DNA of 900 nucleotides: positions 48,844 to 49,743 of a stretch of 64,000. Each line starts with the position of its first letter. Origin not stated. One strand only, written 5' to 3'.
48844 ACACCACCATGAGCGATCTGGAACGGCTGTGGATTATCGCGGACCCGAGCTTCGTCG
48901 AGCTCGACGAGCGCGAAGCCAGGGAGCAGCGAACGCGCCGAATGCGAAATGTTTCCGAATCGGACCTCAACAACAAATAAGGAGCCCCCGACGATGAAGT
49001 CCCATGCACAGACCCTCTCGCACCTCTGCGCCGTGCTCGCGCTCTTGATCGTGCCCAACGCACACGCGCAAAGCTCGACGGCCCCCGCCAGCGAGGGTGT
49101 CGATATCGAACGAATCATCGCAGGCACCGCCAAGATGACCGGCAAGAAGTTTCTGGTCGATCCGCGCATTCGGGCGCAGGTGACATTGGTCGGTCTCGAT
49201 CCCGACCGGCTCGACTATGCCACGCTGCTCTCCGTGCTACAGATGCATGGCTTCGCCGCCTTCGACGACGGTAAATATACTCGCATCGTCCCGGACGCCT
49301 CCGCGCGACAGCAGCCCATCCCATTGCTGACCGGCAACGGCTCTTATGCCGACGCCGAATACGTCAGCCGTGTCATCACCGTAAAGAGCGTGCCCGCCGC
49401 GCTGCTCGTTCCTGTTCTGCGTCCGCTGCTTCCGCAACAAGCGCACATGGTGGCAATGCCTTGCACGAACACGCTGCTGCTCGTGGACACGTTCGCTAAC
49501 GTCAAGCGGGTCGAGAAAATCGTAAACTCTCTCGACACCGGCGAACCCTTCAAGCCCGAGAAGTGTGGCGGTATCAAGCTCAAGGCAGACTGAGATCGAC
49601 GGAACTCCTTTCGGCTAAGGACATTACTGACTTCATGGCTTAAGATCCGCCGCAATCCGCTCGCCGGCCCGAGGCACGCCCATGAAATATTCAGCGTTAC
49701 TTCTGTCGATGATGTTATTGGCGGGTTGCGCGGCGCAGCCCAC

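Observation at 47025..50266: ECF sigma operon combining a PstS-like anti-sigma, an orphan secretin N0-N1 protein and a lipoprotein: candidate undescribed envelope-signalling module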

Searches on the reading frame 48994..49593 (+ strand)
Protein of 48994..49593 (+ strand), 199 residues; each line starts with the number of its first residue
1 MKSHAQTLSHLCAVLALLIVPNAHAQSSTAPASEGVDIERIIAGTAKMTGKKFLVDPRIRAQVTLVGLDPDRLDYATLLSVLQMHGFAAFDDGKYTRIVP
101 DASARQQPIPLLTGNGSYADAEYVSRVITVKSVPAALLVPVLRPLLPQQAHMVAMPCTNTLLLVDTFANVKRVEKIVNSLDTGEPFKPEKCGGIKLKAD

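Call 3: search_protein_families(library=pfam, proteins=[window:48994-49593:+], max_evalue=1)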
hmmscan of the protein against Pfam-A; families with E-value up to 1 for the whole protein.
window:48994-49593:+ (199 aa): 3 families
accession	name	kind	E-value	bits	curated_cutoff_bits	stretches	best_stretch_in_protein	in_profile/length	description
PF21305.2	type_II_gspD_N0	-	2.3e-13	50.2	27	1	35-98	5-71/71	GspD-like, N0 domain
PF03958.22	Secretin_N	-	4e-08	33.8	28.2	1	125-182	1-65/69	Bacterial type II/III secretion system short domain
PF18159.6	S_4TM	-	0.22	11.3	26.9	1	117-168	22-73/291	SMODS-associating 4TM effector domain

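Call 4: search_protein_families(library=ncbifam, proteins=[window:48994-49593:+], max_evalue=1)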
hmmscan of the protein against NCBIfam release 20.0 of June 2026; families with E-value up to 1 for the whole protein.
window:48994-49593:+ (199 aa): 3 families
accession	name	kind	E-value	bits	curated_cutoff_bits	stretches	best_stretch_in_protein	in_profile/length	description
TIGR02517.1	type_II_gspD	equivalog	1.2e-31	109.9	351.35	1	35-183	5-157/600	type II secretion system secretin GspD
TIGR02515.1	IV_pilus_PilQ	subfamily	0.0041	16.2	284.35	1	117-182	105-167/428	type IV pilus secretin PilQ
TIGR02516.1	type_III_yscC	equivalog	0.14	10.7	238.45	1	148-182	197-231/463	type III secretion system outer membrane ring subunit SctC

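Call 5: find_homologous_proteins(query=window:48994-49593:+)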
Query window:48994-49593:+ (199 aa): 83 proteins with E <= 0.001 among 505 candidates.
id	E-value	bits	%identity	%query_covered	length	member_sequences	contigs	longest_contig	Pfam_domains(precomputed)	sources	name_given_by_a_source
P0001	1.7e-124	431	100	100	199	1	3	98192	PF21305.3,PF03958.23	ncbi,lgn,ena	-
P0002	5.8e-102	357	82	100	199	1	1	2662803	PF21305.3,PF03958.23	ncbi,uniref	ncbi:secretin N-terminal domain-containing protein [Steroidobacter flavus]|uniref:Secretin N-termina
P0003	1.0e-98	347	81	97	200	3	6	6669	PF21305.3,PF03958.23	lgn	-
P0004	3.7e-93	328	74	100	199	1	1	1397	PF21305.3,PF03958.23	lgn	-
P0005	9.3e-92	324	77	97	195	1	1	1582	PF21305.3,PF03958.23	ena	-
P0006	1.0e-90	321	77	96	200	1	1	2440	PF21305.3,PF03958.23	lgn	-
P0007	2.7e-90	319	77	97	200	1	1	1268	PF21305.3,PF03958.23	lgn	-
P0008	3.4e-90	319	76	96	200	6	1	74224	PF21305.3,PF03958.23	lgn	-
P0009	7.8e-90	318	76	97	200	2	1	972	PF21305.3,PF03958.23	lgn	-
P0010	8.3e-90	318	76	96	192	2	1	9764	PF21305.3,PF03958.23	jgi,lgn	jgi:general secretion pathway protein D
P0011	2.7e-88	313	77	96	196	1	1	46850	PF21305.3,PF03958.23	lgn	-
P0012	3.3e-88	312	75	96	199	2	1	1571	PF21305.3,PF03958.23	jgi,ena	-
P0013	7.8e-88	311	75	96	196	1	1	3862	PF21305.3,PF03958.23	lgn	-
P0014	5.4e-86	305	74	97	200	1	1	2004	PF21305.3,PF03958.23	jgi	jgi:type II secretory pathway component GspD/PulD (secretin)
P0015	2.8e-85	303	70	97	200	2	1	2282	PF21305.3,PF03958.23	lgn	-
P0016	2.6e-84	300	70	97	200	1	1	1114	PF21305.3,PF03958.23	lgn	-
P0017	4.9e-84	299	68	100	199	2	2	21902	PF21305.3,PF03958.23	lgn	-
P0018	5.1e-84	299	71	96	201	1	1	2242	PF21305.3,PF03958.23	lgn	-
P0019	9.0e-84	298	71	96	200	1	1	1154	PF21305.3,PF03958.23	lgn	-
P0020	1.5e-83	297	71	96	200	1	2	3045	PF21305.3,PF03958.23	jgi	jgi:general secretion pathway protein D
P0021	2.1e-83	297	67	97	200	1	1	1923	PF21305.3,PF03958.23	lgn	-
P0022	4.0e-82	293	67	100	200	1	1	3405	PF21305.3,PF03958.23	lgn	-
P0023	5.2e-82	292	68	96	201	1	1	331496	PF21305.3,PF03958.23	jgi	jgi:general secretion pathway protein D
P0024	2.4e-81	290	66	96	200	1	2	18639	PF21305.3,PF03958.23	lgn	-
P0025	3.4e-81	290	66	97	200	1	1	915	PF21305.3,PF03958.23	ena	-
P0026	1.9e-80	287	64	100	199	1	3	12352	PF21305.3,PF03958.23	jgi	jgi:general secretion pathway protein D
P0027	5.5e-80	286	68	100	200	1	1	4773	PF21305.3,PF03958.23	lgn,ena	-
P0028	2.0e-78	280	65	100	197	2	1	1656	PF21305.3,PF03958.23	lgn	-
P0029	1.1e-77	278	63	100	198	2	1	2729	PF21305.3,PF03958.23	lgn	-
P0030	1.2e-77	278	63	100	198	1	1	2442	PF21305.3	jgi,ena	-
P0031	6.1e-75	269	65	96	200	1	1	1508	PF21305.3,PF03958.23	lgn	-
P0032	8.5e-75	269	64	100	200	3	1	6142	PF21305.3,PF03958.23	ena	-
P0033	5.1e-71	256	62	96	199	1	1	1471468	PF21305.3,PF03958.23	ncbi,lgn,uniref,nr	ncbi:hypothetical protein GCM10011487_18870 [Steroidobacter agaridevorans]|uniref:DUF302 domain-cont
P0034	6.5e-71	256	62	96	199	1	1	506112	PF21305.3,PF03958.23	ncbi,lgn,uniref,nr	ncbi:secretin N-terminal domain-containing protein [Steroidobacter agaridevorans]|uniref:secretin N-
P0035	9.6e-69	249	61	96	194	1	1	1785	PF21305.3,PF03958.23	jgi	-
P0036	1.5e-67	245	85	65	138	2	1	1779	PF03958.23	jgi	jgi:general secretion pathway protein D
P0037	1.4e-65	239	58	94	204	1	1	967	PF21305.3,PF03958.23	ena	-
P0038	4.9e-65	237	57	90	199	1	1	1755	PF21305.3,PF03958.23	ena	-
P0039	2.7e-64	234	56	94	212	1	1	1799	PF21305.3,PF03958.23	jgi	jgi:general secretion pathway protein D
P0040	3.2e-63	231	57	90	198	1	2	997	PF21305.3,PF03958.23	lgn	-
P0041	4.7e-63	230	61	81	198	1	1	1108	PF21305.3,PF03958.23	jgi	jgi:general secretion pathway protein D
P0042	6.0e-63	230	57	87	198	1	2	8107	PF21305.3,PF03958.23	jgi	jgi:general secretion pathway protein D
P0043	6.2e-59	217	56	90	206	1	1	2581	PF21305.3,PF03958.23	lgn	-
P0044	5.6e-57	211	56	85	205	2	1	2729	PF21305.3,PF03958.23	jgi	jgi:type II secretory pathway component GspD/PulD (secretin)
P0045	9.6e-57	210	55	90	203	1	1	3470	PF21305.3,PF03958.23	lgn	-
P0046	3.8e-55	205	55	85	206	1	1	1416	PF21305.3,PF03958.23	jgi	jgi:type II secretory pathway component GspD/PulD (secretin)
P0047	8.1e-55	204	55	79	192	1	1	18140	PF21305.3,PF03958.23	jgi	jgi:general secretion pathway protein D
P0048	1.1e-54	203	53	85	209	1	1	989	PF21305.3,PF03958.23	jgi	jgi:type II secretory pathway component GspD/PulD (secretin)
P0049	2.0e-54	202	53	89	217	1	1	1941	PF21305.3,PF03958.23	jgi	jgi:type II secretory pathway component GspD/PulD (secretin)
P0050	3.6e-53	198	53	84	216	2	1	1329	PF21305.3,PF03958.23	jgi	jgi:type II secretory pathway component GspD/PulD (secretin)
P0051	4.8e-53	198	77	58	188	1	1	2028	PF03958.23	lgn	-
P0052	7.9e-53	197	52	85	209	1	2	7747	PF21305.3,PF03958.23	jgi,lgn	jgi:general secretion pathway protein D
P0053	9.9e-53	197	48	96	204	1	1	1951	PF21305.3,PF03958.23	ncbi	-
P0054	2.5e-52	195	49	97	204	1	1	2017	PF21305.3,PF03958.23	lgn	-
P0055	2.9e-52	195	54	84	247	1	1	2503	PF21305.3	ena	-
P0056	1.4e-51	193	53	79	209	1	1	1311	PF21305.3,PF03958.23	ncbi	-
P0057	3.2e-51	192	51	91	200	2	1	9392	PF21305.3,PF03958.23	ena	-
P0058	7.3e-51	191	54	84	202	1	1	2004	PF21305.3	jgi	jgi:type II secretory pathway component GspD/PulD (secretin)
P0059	1.2e-50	190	53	79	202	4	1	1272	PF21305.3,PF03958.23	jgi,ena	-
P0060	2.6e-50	189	53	88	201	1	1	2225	PF21305.3,PF03958.23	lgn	-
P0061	4.4e-49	185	53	79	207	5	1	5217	PF21305.3,PF03958.23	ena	-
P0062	7.7e-49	184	50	85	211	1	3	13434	PF21305.3,PF03958.23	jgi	jgi:type II secretory pathway component GspD/PulD (secretin)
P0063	1.3e-48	183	51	85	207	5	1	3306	PF21305.3,PF03958.23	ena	-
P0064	1.6e-47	180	48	83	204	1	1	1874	PF21305.3,PF03958.23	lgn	-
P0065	1.5e-46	177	49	79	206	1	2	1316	PF21305.3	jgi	jgi:general secretion pathway protein D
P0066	7.1e-46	174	52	82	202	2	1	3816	PF21305.3,PF03958.23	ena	-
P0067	2.8e-44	169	53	81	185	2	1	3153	PF21305.3,PF03958.23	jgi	jgi:general secretion pathway protein D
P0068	3.4e-44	169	46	82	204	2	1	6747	PF21305.3,PF03958.23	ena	-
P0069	1.2e-43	167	61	62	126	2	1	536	PF03958.23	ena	-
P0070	9.8e-43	164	43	91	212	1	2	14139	PF21305.3,PF03958.23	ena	-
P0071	8.0e-42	161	49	78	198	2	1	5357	PF21305.3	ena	-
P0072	5.6e-37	145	51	74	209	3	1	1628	PF21305.3,PF03958.23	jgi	jgi:general secretion pathway protein D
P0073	8.9e-37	145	47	81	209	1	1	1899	PF21305.3,PF03958.23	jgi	jgi:general secretion pathway protein D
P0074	5.2e-31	126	41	92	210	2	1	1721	PF21305.3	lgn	-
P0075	3.7e-30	123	52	73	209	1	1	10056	PF21305.3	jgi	jgi:general secretion pathway protein D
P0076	4.5e-29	120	46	75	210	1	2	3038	PF21305.3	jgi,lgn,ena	-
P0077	6.2e-29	119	51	73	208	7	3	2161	PF21305.3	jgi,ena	-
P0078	7.6e-29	119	51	74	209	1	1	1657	PF21305.3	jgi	-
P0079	3.1e-28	117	50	73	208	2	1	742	PF21305.3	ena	-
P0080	9.4e-24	102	38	75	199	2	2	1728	PF21305.3,PF03958.23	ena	-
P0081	4.2e-23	100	39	89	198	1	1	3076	PF03958.23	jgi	-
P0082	1.9e-20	92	34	78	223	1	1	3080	PF03958.23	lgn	-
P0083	6.4e-16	77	51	47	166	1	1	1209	PF21305.3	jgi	jgi:hypothetical protein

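Call 10: find_related_loci(query=A1, collection=genome_contigs, flank=6000)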
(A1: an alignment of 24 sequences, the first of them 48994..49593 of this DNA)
Query A1 (199 aa) in genome_contigs; peptide patterns used: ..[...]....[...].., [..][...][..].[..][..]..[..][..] (x = any residue, [..] = any of these).
600 stretches matched a pattern (row limit reached: there are more); 588 encode a relative of the query (tblastn E <= 1e-3); the best 80 are kept; 80 distinct loci.
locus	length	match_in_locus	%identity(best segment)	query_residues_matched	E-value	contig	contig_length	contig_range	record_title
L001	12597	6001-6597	82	1-199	9e-102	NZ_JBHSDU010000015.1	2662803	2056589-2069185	Steroidobacter flavus strain CGMCC 1.10759 velvet_auto_105_15, whole genome shotgun sequence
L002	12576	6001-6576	78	1-192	6e-86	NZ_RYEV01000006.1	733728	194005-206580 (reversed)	Peristeroidobacter soli strain JW-3 Scaffold5_1, whole genome shotgun sequence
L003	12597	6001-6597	67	1-199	1e-80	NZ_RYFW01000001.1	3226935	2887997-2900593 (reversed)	Peristeroidobacter agariperforans strain KA5-B Scaffold1_1, whole genome shotgun sequence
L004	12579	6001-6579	62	1-191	5e-76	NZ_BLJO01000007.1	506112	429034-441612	Steroidobacter agaridevorans strain SA29-B sequence07, whole genome shotgun sequence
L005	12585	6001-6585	56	1-195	3e-70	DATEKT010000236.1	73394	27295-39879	MAG TPA_asm: Steroidobacteraceae bacterium isolate SMAG_U8897 k141_113424, whole genome shotgun sequence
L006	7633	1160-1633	63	38-195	2e-68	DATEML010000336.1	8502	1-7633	MAG TPA_asm: Steroidobacteraceae bacterium isolate SMAG_U8941 k141_2229627, whole genome shotgun sequence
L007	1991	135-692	56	13-193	5e-67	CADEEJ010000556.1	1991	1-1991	MAG: uncultured Steroidobacter sp. isolate Steroidobacter sp. RBC007 genome assembly, contig: MAG007_556, whole genome s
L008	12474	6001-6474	58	34-191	2e-61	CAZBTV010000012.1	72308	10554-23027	MAG TPA_asm: uncultured Steroidobacteraceae bacterium isolate SRP272529_co1_105 genome assembly, contig: NODE_351_length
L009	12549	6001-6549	58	21-195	2e-56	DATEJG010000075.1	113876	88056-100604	MAG TPA_asm: Steroidobacteraceae bacterium isolate SMAG_U8858 k141_1479014, whole genome shotgun sequence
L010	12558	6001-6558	47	6-191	7e-56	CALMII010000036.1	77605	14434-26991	MAG TPA_asm: uncultured Steroidobacter sp. isolate SRR2107171_bin.15_CONCOCT_v1.1_MAG genome assembly, contig: ERZ794917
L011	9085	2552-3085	49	11-191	6e-54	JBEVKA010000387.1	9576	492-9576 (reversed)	MAG: Steroidobacter sp. isolate T4R1BO_autometa_bin_27 T4R1BO_autometa_bin_27_k133_33014253, whole genome shotgun sequen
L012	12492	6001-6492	53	27-191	5e-53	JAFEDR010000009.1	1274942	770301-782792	MAG: Proteobacteria bacterium isolate SZAS-85 LIN-566__9__length-1274942, whole genome shotgun sequence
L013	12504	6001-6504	52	23-191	1e-47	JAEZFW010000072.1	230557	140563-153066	MAG: Proteobacteria bacterium isolate OH_CBrB_69 k127_2342282, whole genome shotgun sequence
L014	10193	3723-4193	46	35-191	2e-47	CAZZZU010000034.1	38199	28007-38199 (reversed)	MAG: uncultured Steroidobacteraceae bacterium isolate Brown_AD.bin.6 genome assembly, contig: NODE_51_length_38199_cov_6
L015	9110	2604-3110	45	27-195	8e-44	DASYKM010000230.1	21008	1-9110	MAG TPA_asm: Steroidobacteraceae bacterium isolate SMAG_U4322 k141_1283487, whole genome shotgun sequence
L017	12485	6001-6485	55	30-191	6e-43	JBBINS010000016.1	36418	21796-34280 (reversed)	MAG: Gammaproteobacteria bacterium isolate BR1S70218_bin_261 NODE_1237_length_36418_cov_14.501416, whole genome shotgun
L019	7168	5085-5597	44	21-191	2e-40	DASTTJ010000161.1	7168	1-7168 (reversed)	MAG TPA_asm: Steroidobacteraceae bacterium isolate SMAG_U2303 k141_636390, whole genome shotgun sequence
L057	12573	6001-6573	41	11-195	4e-37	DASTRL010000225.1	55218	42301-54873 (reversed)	MAG TPA_asm: Steroidobacteraceae bacterium isolate SMAG_U2251 k141_1931309, whole genome shotgun sequence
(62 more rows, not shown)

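Call 14: search_protein_families(library=pfam, proteins=[L019:4224-4976:+, L015:1652-2464:+, L017:4705-5439:+, L057:3973-5865:-, L057:6589-9126:-, L003:6643-7212:+, L003:7209-7796:+, L001:7467-8525:-, L005:4354-5880:-, L012:4510-5793:-], max_evalue=0.01)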
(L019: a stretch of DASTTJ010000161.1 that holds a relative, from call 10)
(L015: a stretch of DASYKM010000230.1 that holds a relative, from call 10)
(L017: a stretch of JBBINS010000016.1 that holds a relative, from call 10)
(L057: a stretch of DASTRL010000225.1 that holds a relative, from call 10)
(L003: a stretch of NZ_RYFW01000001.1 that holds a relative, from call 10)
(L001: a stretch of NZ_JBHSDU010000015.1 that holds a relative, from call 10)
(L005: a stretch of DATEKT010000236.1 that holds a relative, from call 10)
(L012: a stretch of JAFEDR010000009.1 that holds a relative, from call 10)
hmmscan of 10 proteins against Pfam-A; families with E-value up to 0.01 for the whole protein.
L019:4224-4976:+ (250 aa): 0 families

L015:1652-2464:+ (270 aa): 0 families

L017:4705-5439:+ (244 aa): 2 families
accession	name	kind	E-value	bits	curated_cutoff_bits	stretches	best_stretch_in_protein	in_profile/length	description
PF00578.27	AhpC-TSA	-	5.6e-26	91.4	26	1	72-214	2-123/124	AhpC/TSA family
PF08534.16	Redoxin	-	4.3e-13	49.7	26.6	1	71-217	2-133/148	Redoxin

L057:3973-5865:- (630 aa): 16 families
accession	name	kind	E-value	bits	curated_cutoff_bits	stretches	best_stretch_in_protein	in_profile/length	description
PF00005.33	ABC_tran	-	3.5e-47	160.9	25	2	329-465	2-137/137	ABC transporter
PF12848.13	ABC_tran_Xtn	-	2.1e-21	76.2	25.9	1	217-292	1-76/85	ABC transporter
PF13304.12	AAA_21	-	1.8e-17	64.8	27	1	411-496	213-303/304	AAA domain, putative AbiEii toxin, Type IV TA system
PF02463.25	SMC_N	-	3e-11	43.6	40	2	28-212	25-205/220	RecF/RecN/SMC N terminal domain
PF16326.10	ABC_tran_CTD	-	6.6e-09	36.3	32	1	561-623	7-69/69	ABC transporter C-terminal domain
PF13476.12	AAA_23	-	3.8e-08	34.6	27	0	30-102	22-98/201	AAA domain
PF13555.12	AAA_29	-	2.5e-06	27.6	27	0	340-355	24-39/61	P-loop containing region of AAA domain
PF01926.29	MMR_HSR1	-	4.9e-06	27.1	21.9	0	340-362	1-23/113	50S ribosome-binding GTPase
PF00006.31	ATP-synt_ab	-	3.8e-05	23.9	29.5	0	22-45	9-32/213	ATP synthase alpha/beta family, nucleotide-binding domain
PF13401.12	AAA_22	-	0.00013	22.7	27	0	32-202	10-121/130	AAA domain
PF05729.18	NACHT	-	0.00026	21.3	26.7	0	31-79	4-51/167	NACHT domain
PF03193.22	RsgA_GTPase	-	0.0012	19.2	30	0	339-361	107-129/174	RsgA GTPase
PF01935.23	DUF87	-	0.0036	17.9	23.2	0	340-359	25-44/220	Helicase HerA, central domain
PF00931.28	NB-ARC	-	0.0039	16.9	23.5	0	337-358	18-38/248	NB-ARC domain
PF13175.12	AAA_15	-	0.005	16.9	32.1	0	31-47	27-43/374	AAA ATPase domain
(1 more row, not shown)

L057:6589-9126:- (845 aa): 9 families
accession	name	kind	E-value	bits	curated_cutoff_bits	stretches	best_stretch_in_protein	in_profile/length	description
PF00563.25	EAL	-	4.8e-71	239.3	31.3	1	572-806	3-236/236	EAL domain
PF00990.26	GGDEF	-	5.4e-42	143.7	23.8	1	390-550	1-160/161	Diguanylate cyclase, GGDEF domain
PF00672.30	HAMP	-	1.2e-14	54.8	25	1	213-265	1-53/53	HAMP domain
PF13426.13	PAS_9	-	3.4e-10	40.5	27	1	282-378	2-103/103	PAS domain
PF00989.32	PAS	-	7.6e-09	36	22.6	1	276-374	6-111/113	PAS fold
PF24820.1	Diguanyl_cycl_sensor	-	5e-07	30.1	28.1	1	279-348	4-74/109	Diguanylate cyclase-like sensor domain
PF08448.16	PAS_4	-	1e-06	29.3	23.1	1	279-381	3-110/110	PAS fold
PF13188.13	PAS_8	-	0.00016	21.9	21.8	1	272-328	2-58/65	PAS domain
PF17152.10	CHASE8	-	0.00057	20.5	27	1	74-163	11-101/102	Periplasmic sensor domain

L003:6643-7212:+ (189 aa): 2 families
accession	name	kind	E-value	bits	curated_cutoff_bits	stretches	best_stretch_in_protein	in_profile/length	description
PF08281.18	Sigma70_r4_2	-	1.6e-11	44.1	25.7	1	130-180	3-54/54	Sigma-70, region 4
PF04542.20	Sigma70_r2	-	5.4e-10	39.4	24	1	31-97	2-70/71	Sigma-70 region 2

L003:7209-7796:+ (195 aa): 0 families

L001:7467-8525:- (352 aa): 1 family
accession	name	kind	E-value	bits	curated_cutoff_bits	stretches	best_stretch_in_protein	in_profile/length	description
PF09925.14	DUF2157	-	1.9e-13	50.8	32.4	1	62-181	26-145/146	Predicted membrane protein (DUF2157)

L005:4354-5880:- (508 aa): 3 families
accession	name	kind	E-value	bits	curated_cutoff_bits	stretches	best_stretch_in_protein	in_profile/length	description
PF06537.16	DHOR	-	8.7e-34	117.3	22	1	223-508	196-499/499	Di-haem oxidoreductase, putative peroxidase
PF13442.11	Cytochrome_CBB3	-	0.0003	21.5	27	0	371-389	2-19/68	Cytochrome C oxidase, cbb3-type, subunit III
PF00034.26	Cytochrom_C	-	0.0082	17.9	21.3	0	373-398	2-26/90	Cytochrome c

L012:4510-5793:- (427 aa): 3 families
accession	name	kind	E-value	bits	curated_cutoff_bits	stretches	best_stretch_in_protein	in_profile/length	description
PF06537.16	DHOR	-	7.3e-38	130.7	22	2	218-426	271-498/499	Di-haem oxidoreductase, putative peroxidase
PF00034.26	Cytochrom_C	-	0.00012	23.7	21.3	0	67-110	7-52/90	Cytochrome c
PF13442.11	Cytochrome_CBB3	-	0.00062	20.5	27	0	67-86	9-25/68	Cytochrome C oxidase, cbb3-type, subunit III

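Call 18: search_solved_structures(query=window:48994-49593:+, max_evalue=0.01, show_alignments=2)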
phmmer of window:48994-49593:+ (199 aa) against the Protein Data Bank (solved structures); distinct sequences matched with E-value up to 0.01: 13.
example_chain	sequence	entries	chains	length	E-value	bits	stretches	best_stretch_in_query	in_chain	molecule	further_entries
4ec5_A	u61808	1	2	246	1.9e-25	93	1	34-182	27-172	General secretion pathway protein D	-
4e9j_A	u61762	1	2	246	1.9e-25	93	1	34-182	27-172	General secretion pathway protein D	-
5ngi_A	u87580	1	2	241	2e-25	93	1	34-182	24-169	Type II secretion system protein D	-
5mp2_A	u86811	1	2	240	2e-25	93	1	34-182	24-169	Type II secretion system protein D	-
5wln_G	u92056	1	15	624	1.1e-24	90.6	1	34-182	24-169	Type II secretion system protein D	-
7pmp_A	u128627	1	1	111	3.7e-13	53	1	35-115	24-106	Type II protein secretion LspD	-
5wq9_A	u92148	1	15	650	4.9e-12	49.3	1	33-182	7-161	Type II secretion system protein D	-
5wq8_A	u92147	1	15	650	5e-12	49.3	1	33-182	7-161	Type II secretion system protein D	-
6hcg_A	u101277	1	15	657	1.1e-11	48.2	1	2-182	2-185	Type II secretion system protein D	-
3ezj_A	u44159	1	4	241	4.2e-10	43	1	34-181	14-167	General secretion pathway protein GspD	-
5zdh_A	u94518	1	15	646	2.9e-09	40.3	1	36-181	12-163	Type II secretion system protein D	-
5wq7_A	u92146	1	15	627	3.6e-08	36.7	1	36-181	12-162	Putative type II secretion system protein D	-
3oss_D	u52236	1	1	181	9e-08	35.4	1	34-181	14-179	TYPE 2 SECRETION SYSTEM, SECRETIN GSPD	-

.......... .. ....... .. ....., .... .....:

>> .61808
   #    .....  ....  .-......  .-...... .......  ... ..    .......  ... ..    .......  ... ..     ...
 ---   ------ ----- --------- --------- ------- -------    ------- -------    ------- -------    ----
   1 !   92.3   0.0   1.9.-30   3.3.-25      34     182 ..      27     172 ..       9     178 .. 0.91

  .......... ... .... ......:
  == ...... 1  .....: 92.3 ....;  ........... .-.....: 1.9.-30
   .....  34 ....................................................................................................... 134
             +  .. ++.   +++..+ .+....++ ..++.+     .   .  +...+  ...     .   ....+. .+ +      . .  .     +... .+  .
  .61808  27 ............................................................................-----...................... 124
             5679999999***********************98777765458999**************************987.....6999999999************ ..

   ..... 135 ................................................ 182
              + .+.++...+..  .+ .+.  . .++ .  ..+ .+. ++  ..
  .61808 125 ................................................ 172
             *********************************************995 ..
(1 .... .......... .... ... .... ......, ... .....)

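Call 73: predict_structure(alignment_id=A1)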
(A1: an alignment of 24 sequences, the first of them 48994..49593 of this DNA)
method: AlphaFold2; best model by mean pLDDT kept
length: 199 residues; sequences in the alignment: 24
mean_pLDDT: 82.0   pTM: 0.70
mean pLDDT of the five models: 82.0, 80.9, 79.5, 78.4, 78.0
residues with pLDDT >= 90: 109; 70-90: 48; 50-70: 23; < 50: 19
segments of 3 or more residues with pLDDT < 50: 1-4, 25-31
pLDDT, mean of each block of 10 residues (from residue 1): 48 51 48 79 96 95 91 95 93 91 84 81 92 92 90 90 93 93 80 54
secondary structure, 60 per line:
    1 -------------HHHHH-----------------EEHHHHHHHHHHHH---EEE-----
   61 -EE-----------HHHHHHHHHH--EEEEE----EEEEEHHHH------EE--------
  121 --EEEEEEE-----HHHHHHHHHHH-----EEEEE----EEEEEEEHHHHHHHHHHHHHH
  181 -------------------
elements in order: H14-18 H38-49 E53-55 H75-84 E87-91 E96-100 H101-104 E123-129 H135-145 E151-155 E160-166 H167-180
